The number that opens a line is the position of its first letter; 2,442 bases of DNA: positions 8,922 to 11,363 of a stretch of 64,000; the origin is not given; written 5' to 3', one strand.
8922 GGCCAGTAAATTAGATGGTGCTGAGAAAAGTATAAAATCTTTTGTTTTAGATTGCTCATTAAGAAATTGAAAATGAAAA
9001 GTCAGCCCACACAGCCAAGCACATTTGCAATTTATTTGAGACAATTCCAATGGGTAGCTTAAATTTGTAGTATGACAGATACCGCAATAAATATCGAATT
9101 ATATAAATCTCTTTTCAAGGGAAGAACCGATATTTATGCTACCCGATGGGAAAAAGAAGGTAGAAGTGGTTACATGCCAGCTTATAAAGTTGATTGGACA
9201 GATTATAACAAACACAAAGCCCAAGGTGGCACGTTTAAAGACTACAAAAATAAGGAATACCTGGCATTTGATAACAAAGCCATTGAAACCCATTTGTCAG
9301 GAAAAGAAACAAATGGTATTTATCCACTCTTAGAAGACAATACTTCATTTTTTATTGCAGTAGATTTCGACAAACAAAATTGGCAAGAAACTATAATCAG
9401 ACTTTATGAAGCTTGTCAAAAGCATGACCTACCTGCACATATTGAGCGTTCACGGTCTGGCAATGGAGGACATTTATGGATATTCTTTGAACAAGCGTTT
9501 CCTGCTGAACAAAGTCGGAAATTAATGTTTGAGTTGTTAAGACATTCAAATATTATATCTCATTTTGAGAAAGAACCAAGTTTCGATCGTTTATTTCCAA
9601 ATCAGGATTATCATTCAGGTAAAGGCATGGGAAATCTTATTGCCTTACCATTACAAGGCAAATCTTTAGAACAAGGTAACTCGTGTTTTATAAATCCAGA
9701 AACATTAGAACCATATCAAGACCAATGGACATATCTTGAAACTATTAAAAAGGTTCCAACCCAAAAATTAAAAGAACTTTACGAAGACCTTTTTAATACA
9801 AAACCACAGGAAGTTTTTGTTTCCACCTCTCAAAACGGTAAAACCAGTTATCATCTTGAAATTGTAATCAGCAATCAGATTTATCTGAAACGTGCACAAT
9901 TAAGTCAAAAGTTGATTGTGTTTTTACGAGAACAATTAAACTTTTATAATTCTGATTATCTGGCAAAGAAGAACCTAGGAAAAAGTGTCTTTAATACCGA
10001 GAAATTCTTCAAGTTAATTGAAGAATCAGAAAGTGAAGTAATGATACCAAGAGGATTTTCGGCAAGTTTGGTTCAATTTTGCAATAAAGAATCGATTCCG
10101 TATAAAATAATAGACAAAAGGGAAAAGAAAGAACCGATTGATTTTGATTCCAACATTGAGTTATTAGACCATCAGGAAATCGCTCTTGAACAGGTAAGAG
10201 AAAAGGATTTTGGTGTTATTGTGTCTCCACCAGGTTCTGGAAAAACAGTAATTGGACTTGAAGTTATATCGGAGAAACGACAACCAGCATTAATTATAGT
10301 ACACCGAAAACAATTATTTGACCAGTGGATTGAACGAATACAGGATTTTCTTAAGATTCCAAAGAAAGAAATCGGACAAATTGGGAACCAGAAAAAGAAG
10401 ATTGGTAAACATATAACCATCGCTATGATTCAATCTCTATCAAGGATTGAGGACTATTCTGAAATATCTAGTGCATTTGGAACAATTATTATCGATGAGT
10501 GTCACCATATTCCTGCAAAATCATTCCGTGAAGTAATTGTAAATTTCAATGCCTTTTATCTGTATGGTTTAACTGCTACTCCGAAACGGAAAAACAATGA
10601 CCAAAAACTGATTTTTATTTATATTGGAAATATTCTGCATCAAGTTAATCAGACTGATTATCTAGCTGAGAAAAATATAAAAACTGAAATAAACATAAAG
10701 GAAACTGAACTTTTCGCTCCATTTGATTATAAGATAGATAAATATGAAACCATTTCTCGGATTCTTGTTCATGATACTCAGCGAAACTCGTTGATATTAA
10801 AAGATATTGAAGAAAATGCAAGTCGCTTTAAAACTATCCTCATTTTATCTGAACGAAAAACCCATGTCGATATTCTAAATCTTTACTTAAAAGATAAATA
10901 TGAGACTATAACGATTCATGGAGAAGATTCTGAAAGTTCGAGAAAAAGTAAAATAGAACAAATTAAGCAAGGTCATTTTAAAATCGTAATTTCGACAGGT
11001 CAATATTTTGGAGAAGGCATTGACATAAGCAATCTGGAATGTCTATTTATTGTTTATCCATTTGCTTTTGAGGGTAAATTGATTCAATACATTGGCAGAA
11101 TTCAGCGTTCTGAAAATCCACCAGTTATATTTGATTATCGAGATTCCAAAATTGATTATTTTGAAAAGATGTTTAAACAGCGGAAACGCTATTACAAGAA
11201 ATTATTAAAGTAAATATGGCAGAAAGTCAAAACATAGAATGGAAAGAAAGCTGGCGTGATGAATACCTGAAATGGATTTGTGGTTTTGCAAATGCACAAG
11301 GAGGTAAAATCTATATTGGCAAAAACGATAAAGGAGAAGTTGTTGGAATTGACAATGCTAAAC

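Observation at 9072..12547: Translationally coupled AEP-primase::SF2-helicase and AlbA_2/Schlafen-type ATPase operon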

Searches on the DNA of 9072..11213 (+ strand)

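Call 43: search_dna_similar(query=L081:8851-11217:+, collection=ecoli_genomes, mode=near, max_rows=25, rows=spread)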
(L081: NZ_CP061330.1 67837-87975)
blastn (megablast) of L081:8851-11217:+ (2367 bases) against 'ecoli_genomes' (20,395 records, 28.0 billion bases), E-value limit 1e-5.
Records with a match: 878; places in all: 908; records where one place covers at least 80% of the query: 685.
Genomes with a match: 876 of 5426; with a place that covers at least 80% of the query: 684. Places per genome that has any: lowest 1, median 1, highest 3. On chromosomes: 901 places; on plasmids: 7.
Best place of each record, by identity: >=99% 8; 95-99% 727; 90-95% 16; 80-90% 125; 60-80% 2.
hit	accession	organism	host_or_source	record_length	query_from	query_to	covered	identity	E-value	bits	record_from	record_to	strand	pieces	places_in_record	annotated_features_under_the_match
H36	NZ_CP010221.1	Escherichia coli strain M19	mouse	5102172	1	2367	100%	100.0%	0e+0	4372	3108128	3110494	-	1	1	TOTE conflict system archaeo-eukaryotic primase domain-containing ...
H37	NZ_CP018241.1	Escherichia coli strain 319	missing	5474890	1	2367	100%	96.5%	0e+0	3917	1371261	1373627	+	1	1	TOTE conflict system archaeo-eukaryotic primase domain-containing ...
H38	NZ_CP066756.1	Escherichia coli O157:H7 strain ECP19-798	missing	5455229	1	2367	100%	96.5%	0e+0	3917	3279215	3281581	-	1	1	TOTE conflict system archaeo-eukaryotic primase domain-containing ...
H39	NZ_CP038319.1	Escherichia coli O157:H7 strain NE122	bovine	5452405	1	2367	100%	96.5%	0e+0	3917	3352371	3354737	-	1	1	TOTE conflict system archaeo-eukaryotic primase domain-containing ...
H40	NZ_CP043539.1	Escherichia coli O157 strain Al Ain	camel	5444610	1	2367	100%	96.5%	0e+0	3917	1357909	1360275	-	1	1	TOTE conflict system archaeo-eukaryotic primase domain-containing ...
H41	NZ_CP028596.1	Escherichia coli strain 149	cattle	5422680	1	2367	100%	96.5%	0e+0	3917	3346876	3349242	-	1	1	TOTE conflict system archaeo-eukaryotic primase domain-containing ...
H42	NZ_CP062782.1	Escherichia coli O157:H7 strain Z869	Bovine Faeces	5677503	1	2367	100%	96.5%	0e+0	3917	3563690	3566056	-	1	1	TOTE conflict system archaeo-eukaryotic primase domain-containing ...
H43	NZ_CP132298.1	Escherichia coli strain PNUSAE145745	missing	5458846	1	2367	100%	96.5%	0e+0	3917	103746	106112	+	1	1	TOTE conflict system archaeo-eukaryotic primase domain-containing ...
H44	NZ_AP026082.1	Escherichia coli strain F765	Homo sapiens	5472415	1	2367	100%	96.5%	0e+0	3917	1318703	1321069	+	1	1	TOTE conflict system archaeo-eukaryotic primase domain-containing ...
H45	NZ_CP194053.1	Escherichia coli strain 277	plasmid curing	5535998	1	2367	100%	96.5%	0e+0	3917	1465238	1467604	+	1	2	TOTE conflict system archaeo-eukaryotic primase domain-containing ...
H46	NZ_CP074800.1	Escherichia coli strain 93_0495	Homo sapiens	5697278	1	2367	100%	96.5%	0e+0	3917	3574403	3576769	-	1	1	TOTE conflict system archaeo-eukaryotic primase domain-containing ...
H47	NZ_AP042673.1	Escherichia coli strain OkiPb01711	bovine feces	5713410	1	2367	100%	96.5%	0e+0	3917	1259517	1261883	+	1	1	TOTE conflict system archaeo-eukaryotic primase domain-containing ...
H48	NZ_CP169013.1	Escherichia coli strain UTAK-22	Veal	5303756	1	2367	100%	96.5%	0e+0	3912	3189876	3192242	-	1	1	DEAD/DEAH box helicase family protein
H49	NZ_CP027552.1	Escherichia coli strain 2015C-4498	Homo sapiens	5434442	1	2367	100%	96.5%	0e+0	3906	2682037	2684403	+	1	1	TOTE conflict system archaeo-eukaryotic primase domain-containing ...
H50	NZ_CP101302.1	Escherichia coli strain 2000-3039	Homo sapiens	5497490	1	2345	99%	96.3%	0e+0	3849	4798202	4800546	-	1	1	TOTE conflict system archaeo-eukaryotic primase domain-containing ...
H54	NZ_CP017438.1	Escherichia coli O157:H7 strain 2159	Cattle Hide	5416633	39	2367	98%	96.5%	0e+0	3853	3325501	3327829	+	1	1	TOTE conflict system archaeo-eukaryotic primase domain-containing ...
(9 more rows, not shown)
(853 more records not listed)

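Call 44: get_annotated_region(hit=H38, flank=8000)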
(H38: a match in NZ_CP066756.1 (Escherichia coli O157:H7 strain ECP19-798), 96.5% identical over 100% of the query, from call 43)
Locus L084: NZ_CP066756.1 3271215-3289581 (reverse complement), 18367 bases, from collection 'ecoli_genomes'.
description: Escherichia coli O157:H7 strain ECP19-798 chromosome, complete genome
organism: Escherichia coli O157:H7 strain ECP19-798 (NCBI taxid 83334)
replicon: chromosome; assembly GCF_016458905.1
host: -; source: missing; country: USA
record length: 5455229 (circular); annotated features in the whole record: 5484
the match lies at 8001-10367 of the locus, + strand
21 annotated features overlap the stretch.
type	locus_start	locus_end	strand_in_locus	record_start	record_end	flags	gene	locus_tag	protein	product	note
CDS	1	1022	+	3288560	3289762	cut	-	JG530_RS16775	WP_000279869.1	tyrosine-type recombinase/integrase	-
CDS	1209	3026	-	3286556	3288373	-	-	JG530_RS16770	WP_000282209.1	hypothetical protein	-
CDS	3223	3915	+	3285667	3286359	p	-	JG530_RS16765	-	IS1 family transposase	frameshifted; internal stop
CDS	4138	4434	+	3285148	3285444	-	-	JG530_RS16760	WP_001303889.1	helix-turn-helix transcriptional regulator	-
CDS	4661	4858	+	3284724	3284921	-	-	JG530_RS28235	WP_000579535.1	DUF3987 domain-containing protein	-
CDS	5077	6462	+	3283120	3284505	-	-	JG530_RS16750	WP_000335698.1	YfjI family protein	-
CDS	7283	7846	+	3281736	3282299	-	-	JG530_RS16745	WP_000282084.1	inovirus-type Gp2 protein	-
CDS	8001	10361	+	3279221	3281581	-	-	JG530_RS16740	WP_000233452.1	TOTE conflict system archaeo-eukaryotic primase domain-containing protein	-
CDS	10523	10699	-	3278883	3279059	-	-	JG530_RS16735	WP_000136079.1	hypothetical protein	-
CDS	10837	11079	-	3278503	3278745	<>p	-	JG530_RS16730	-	IS30 family transposase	incomplete; partial in the middle of a contig; missing N-terminus and C-terminus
CDS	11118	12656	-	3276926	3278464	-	-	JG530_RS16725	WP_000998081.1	IS66-like element ISEc8 family transposase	-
CDS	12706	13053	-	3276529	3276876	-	tnpB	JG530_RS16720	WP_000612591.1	IS66 family insertion sequence element accessory protein TnpB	TnpB, as the term is used for proteins encoded by IS66 family insertion elements, is considered an accessory protein, ...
CDS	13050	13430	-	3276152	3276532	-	tnpA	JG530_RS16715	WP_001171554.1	IS66-like element accessory protein TnpA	-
CDS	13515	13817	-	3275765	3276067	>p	-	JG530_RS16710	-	helix-turn-helix domain-containing protein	incomplete; partial in the middle of a contig; missing C-terminus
CDS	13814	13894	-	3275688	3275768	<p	-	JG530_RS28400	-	hypothetical protein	incomplete; partial in the middle of a contig; missing N-terminus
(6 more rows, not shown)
